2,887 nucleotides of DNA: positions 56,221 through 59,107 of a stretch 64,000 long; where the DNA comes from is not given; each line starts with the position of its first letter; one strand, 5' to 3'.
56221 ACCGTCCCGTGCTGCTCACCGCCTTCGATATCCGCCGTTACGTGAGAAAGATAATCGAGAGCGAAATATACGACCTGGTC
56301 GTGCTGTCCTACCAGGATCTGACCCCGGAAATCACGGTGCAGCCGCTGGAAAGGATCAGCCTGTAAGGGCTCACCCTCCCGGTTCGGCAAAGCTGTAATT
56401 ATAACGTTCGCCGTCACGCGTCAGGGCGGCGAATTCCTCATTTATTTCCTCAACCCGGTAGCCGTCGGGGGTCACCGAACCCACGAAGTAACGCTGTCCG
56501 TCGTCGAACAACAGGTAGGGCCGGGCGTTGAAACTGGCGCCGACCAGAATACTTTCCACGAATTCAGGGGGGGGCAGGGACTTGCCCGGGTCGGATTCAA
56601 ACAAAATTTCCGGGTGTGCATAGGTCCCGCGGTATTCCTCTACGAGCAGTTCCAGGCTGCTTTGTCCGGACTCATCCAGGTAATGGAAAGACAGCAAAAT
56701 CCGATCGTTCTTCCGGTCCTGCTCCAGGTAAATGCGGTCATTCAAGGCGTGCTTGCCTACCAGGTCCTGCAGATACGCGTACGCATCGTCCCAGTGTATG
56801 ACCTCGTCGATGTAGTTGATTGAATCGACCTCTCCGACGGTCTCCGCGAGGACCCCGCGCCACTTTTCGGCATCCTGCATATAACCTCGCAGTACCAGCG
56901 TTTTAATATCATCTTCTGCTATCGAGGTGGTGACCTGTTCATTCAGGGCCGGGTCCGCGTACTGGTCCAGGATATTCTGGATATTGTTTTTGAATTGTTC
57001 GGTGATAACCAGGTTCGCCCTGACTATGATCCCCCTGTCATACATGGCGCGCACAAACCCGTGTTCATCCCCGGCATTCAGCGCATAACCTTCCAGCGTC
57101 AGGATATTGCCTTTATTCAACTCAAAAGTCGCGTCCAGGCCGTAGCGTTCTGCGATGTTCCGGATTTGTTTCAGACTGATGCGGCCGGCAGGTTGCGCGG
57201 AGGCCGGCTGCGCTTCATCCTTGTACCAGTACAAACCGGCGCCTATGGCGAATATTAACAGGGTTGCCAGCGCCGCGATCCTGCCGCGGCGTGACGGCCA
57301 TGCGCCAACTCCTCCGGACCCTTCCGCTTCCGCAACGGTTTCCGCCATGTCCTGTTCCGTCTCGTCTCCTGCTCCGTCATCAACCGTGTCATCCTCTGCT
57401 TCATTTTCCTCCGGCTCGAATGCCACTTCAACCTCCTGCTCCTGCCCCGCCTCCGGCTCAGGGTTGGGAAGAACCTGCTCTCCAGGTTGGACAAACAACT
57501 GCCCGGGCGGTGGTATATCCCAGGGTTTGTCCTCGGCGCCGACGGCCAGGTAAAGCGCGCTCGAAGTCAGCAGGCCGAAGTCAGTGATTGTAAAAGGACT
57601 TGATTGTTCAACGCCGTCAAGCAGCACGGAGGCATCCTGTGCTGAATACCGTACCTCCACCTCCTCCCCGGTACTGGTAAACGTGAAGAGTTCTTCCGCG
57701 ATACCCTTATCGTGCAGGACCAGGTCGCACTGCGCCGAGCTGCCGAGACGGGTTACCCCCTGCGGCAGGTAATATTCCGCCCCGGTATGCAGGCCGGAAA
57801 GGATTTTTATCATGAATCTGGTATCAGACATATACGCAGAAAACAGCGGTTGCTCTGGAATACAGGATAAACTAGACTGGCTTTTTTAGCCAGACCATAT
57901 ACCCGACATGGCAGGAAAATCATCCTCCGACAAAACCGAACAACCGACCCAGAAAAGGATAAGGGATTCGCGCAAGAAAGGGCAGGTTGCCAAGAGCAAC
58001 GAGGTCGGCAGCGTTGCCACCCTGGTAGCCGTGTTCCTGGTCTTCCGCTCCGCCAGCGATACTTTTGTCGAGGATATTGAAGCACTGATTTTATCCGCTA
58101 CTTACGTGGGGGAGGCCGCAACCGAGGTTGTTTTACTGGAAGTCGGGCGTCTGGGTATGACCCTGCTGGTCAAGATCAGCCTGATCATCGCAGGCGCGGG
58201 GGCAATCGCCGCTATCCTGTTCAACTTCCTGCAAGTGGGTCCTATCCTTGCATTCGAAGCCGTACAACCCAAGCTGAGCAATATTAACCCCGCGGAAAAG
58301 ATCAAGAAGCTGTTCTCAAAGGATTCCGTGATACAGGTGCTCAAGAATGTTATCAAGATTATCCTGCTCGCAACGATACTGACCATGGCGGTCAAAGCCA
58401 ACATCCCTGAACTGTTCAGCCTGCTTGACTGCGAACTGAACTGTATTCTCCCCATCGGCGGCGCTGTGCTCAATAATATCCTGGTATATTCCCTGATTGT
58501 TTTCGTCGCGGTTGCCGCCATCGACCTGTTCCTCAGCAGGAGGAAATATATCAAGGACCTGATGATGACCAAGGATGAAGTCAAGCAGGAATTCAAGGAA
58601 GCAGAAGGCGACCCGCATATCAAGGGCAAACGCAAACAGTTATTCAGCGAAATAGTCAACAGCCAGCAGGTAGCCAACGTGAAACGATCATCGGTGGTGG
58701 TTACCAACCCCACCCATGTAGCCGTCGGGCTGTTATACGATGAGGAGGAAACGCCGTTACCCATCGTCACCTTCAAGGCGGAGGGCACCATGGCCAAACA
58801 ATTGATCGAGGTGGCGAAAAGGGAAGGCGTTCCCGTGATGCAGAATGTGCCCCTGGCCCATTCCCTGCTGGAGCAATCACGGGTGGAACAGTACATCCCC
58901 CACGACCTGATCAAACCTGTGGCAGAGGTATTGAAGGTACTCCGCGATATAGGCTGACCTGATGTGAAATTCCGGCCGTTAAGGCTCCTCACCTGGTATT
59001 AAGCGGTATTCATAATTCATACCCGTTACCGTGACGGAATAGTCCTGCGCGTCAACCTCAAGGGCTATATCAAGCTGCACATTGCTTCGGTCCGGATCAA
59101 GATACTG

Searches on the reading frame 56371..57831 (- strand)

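Call 9: search_protein_families(library=pfam, proteins=[window:56371-57831:-], max_evalue=0.1)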
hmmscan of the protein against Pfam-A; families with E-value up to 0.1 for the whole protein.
window:56371-57831:- (486 aa): 2 families
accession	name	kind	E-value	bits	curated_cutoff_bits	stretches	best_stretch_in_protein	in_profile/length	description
PF16697.10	Yop-YscD_cpl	-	1.1e-12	48.5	33.2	1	9-77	1-69/94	Inner membrane component of T3SS, cytoplasmic domain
PF23893.1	Y4YQ_C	-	7.6e-11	42.1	27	1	436-476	10-50/53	Uncharacterised protein Y4YQ C-terminal domain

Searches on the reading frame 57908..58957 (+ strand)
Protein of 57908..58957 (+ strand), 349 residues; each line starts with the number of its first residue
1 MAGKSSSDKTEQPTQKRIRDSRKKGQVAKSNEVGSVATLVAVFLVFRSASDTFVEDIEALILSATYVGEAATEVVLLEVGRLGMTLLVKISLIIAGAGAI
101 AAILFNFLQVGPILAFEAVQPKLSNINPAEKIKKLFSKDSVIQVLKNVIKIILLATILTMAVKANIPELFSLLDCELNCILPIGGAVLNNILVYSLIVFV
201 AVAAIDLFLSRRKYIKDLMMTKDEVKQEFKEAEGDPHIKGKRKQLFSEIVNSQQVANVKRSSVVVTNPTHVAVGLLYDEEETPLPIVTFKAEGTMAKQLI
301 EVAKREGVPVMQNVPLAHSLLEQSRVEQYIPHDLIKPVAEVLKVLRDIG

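Call 9: search_protein_families(library=pfam, proteins=[window:57908-58957:+], max_evalue=0.1)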
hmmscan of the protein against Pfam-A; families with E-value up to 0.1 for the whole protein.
window:57908-58957:+ (349 aa): 2 families
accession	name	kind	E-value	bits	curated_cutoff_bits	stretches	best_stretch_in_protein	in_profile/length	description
PF01312.24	Bac_export_2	-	2.4e-101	339.8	24.4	1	8-344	2-334/335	FlhB HrpN YscU SpaS Family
PF16066.10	DUF4808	-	0.078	14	27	0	190-256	6-70/121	Domain of unknown function (DUF4808)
